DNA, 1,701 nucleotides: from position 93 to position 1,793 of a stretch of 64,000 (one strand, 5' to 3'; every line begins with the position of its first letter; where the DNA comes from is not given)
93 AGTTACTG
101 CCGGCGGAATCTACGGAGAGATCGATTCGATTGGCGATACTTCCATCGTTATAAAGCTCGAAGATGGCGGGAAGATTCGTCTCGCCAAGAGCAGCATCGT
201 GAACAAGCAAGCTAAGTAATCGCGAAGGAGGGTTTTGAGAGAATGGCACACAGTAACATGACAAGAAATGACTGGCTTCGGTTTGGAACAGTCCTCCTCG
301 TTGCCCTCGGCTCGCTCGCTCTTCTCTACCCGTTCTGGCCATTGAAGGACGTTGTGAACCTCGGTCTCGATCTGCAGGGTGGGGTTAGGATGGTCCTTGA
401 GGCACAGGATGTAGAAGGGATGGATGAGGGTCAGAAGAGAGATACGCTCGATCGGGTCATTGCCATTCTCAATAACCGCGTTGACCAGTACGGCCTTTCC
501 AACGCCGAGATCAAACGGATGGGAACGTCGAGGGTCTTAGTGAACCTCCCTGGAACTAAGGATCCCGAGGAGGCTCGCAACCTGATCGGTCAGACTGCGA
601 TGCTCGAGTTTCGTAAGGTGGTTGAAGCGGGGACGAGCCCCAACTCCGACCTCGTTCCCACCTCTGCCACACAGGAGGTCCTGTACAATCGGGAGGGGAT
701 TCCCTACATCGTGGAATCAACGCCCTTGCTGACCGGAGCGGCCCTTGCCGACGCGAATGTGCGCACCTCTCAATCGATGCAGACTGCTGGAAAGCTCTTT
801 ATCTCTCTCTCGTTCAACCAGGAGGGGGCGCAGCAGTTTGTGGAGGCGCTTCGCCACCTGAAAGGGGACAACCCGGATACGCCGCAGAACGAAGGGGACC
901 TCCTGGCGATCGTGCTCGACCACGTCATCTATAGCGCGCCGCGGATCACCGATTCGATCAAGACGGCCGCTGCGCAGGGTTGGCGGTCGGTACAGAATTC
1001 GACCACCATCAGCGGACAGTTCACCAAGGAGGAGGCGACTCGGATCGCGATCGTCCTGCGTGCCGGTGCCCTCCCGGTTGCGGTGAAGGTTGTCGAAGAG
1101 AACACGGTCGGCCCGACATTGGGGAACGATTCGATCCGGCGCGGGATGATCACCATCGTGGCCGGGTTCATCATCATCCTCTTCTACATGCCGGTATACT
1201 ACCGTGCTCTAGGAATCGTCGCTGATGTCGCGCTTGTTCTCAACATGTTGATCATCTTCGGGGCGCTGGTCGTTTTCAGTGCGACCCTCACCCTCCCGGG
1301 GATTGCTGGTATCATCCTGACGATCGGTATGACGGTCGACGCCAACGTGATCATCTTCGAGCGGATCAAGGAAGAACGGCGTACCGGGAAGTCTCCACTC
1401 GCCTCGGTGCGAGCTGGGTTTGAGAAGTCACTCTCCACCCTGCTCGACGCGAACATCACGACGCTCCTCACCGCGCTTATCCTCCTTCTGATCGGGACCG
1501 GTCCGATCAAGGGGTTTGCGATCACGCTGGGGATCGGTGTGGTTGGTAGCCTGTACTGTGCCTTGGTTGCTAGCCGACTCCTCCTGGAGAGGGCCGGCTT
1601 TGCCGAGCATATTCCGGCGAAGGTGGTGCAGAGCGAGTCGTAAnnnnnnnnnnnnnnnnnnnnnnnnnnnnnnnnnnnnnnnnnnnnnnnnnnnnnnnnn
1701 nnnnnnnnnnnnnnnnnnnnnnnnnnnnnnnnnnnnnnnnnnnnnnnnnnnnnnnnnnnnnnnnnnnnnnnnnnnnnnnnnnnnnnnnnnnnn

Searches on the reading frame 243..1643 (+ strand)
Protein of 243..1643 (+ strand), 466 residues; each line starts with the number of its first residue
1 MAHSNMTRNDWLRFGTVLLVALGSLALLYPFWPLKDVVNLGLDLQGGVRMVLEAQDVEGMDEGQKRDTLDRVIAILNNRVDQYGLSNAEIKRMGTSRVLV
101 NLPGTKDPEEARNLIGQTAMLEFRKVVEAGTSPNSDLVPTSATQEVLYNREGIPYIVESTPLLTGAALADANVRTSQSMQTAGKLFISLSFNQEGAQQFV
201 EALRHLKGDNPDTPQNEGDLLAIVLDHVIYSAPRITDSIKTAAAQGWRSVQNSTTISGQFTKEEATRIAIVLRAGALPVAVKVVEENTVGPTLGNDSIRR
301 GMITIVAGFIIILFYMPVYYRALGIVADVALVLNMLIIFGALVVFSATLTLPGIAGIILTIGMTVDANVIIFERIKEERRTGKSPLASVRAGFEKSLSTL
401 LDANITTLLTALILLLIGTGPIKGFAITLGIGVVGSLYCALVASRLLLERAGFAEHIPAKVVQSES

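Call 57: search_protein_families(library=pfam, proteins=[window:243-1643:+], max_evalue=0.00001)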
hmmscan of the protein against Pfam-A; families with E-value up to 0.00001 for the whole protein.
window:243-1643:+ (466 aa): 4 families
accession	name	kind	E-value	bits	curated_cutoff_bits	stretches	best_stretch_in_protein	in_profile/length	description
PF22599.2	SecDF_P1_head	-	1.7e-23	83.1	27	1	145-279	2-114/114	SecDF, P1 head subdomain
PF02355.23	SecD_SecF_C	-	2.6e-22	79.6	20.5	1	281-448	13-184/189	Protein export membrane protein SecD/SecF, C-terminal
PF21760.3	SecD_1st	-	3.4e-21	74.9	27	1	70-126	2-58/60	Protein translocase subunit SecDF, P1 domain, N-terminal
PF03176.21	MMPL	-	8.5e-06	25.4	20.5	0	302-437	146-288/333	MMPL family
